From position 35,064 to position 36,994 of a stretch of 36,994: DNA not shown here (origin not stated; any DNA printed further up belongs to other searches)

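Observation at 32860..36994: Two divergent, unusually compact GRE paralogs in tandem with atypical catalytic-loop residues and no activase in view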

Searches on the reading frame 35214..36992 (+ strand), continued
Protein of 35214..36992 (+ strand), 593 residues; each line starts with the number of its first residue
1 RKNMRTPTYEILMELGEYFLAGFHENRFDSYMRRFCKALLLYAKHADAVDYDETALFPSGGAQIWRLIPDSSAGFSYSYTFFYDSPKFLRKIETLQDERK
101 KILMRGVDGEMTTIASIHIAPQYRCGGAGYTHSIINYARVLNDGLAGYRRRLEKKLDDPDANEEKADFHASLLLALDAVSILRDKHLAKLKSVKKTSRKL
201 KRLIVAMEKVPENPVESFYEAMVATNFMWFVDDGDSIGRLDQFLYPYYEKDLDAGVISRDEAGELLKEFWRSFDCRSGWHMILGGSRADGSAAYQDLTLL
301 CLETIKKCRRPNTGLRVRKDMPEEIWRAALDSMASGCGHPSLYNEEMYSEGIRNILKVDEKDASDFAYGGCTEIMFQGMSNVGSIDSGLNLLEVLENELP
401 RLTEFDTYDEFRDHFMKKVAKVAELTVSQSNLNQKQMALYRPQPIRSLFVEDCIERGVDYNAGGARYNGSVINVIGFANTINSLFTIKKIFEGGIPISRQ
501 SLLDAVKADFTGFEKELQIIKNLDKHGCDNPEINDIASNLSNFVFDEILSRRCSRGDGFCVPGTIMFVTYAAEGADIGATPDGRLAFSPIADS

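Call 101: predict_structure(alignment_id=A2)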
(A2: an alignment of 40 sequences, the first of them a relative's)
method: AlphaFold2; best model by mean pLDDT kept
length: 710 residues; sequences in the alignment: 40
mean_pLDDT: 90.0   pTM: 0.91
mean pLDDT of the five models: 90.0, 89.5, 88.3, 88.3, 87.3
residues with pLDDT >= 90: 455; 70-90: 227; 50-70: 25; < 50: 3
segments of 3 or more residues with pLDDT < 50: none
pLDDT, mean of each block of 10 residues (from residue 1): 94 97 96 98 95 94 94 89 97 96 96 89 79 94 97 90 97 98 98 96 98 98 95 90 97 97 95 86 86 94 85 92 92 80 86 83 68 82 88 94 96 96 95 93 93 93 91 92 93 86 96 93 91 95 95 90 63 85 82 79 87 86 82 90 93 87 83 88 77 83 63
secondary structure, 60 per line:
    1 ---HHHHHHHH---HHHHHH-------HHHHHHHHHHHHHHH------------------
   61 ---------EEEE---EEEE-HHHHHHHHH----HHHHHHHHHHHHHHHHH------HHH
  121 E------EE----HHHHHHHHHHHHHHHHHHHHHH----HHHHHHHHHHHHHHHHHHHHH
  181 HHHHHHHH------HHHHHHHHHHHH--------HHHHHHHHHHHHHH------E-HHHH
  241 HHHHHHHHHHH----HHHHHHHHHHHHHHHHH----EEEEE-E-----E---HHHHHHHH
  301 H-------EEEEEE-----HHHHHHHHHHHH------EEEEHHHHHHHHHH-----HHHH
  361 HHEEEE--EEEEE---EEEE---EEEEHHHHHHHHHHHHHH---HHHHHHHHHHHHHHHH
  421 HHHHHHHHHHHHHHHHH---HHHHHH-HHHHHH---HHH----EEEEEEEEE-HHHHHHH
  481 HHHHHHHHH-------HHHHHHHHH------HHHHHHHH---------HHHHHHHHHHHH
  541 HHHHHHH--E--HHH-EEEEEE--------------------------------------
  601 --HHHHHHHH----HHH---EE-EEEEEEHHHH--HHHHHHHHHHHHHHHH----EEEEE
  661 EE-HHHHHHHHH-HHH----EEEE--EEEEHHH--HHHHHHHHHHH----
elements in order (helices of 4 or more, strands of 3 or more residues): H4-11 H15-20 H28-42 E70-73 E77-80 H82-90 H95-111 H134-155 H160-188 H195-206 H215-228 H237-251 H256-272 E277-281 H293-301 E309-314 H320-331 E338-341 H342-351 H357-362 E363-366 E369-373 E377-380 E384-387 H388-401 H405-437 H441-446 H448-453 E464-472 H474-489 H497-505 H512-519 H529-547 E557-562 H603-610 E624-629 H630-633 H636-651 E656-662 H664-672 E681-684 E687-690 H696-706

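Call 103: fold_search(model_id=the predicted structure, library=pdb)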
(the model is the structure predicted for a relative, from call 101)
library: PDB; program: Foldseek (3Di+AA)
matches with E <= 10: 280; with E <= 0.001: 74
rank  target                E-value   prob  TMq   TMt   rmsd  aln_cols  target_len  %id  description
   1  5i2g_A                2.7e-41  1.00  0.87  0.78   5.9       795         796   25  1,2-propanediol Dehydration in Roseburia inulinivorans; Structural Basis for Substrate and Enantiomer Selectivity (released 2016-06-01)
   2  5i2g_B                1.6e-40  1.00  0.87  0.78   5.9       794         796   24  1,2-propanediol Dehydration in Roseburia inulinivorans; Structural Basis for Substrate and Enantiomer Selectivity (released 2016-06-01)
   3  1r8w_A                5.6e-40  1.00  0.85  0.77   7.0       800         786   23  Native structure of the B12-independent glycerol dehydratase from clostridium butyricum (released 2004-06-01)
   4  5i2a_A                9.6e-40  1.00  0.85  0.73   5.7       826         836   24  1,2-propanediol Dehydration in Roseburia inulinivorans; Structural Basis for Substrate and Enantiomer Selectivity (released 2016-06-01)
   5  5i2a_B                1.5e-39  1.00  0.86  0.73   4.9       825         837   24  1,2-propanediol Dehydration in Roseburia inulinivorans; Structural Basis for Substrate and Enantiomer Selectivity (released 2016-06-01)
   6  8iof_C                1.7e-39  1.00  0.85  0.76   7.4       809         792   21  Crystal structure of N-methyl-Cis-4-hydroxy-D-proline dehydratase in Clostridium sp. FS41 (released 2024-03-27)
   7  9rco_A                2.3e-39  1.00  0.87  0.78   5.6       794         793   21  1,2-propanediol dehydratase with 0.1 % glycerol additive (released 2025-06-11)
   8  5fau_A                4.6e-39  1.00  0.82  0.74   8.4       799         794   23  wild-type choline TMA lyase in complex with choline (released 2016-09-28)
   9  9rcq_A                8.8e-39  1.00  0.86  0.76   5.8       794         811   22  1,2-propanediol dehydratase with no ligand additives (released 2025-06-11)
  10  9r0v_C                8.8e-39  1.00  0.84  0.75   7.3       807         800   23  CutC IN COMPLEX WITH Inhibitor (released 2026-02-11)
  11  5kdp_A                9.2e-39  1.00  0.82  0.73   7.8       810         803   23  E491A mutant of choline TMA-lyase (released 2016-09-28)
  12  5fav_B                9.2e-39  1.00  0.81  0.72   8.0       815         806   22  E491Q mutant of choline TMA-lyase (released 2016-09-28)
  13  5fay_B                1.1e-38  1.00  0.86  0.78   4.6       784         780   22  Y208F mutant of choline TMA-lyase (released 2016-09-28)
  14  5fay_A                1.1e-38  1.00  0.84  0.74   7.3       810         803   23  Y208F mutant of choline TMA-lyase (released 2016-09-28)
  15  9rcp_B                1.5e-38  1.00  0.87  0.78   5.8       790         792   21  1,2-propanediol dehydratase with 0.1 % 1,3-propanediol additive (released 2025-06-11)
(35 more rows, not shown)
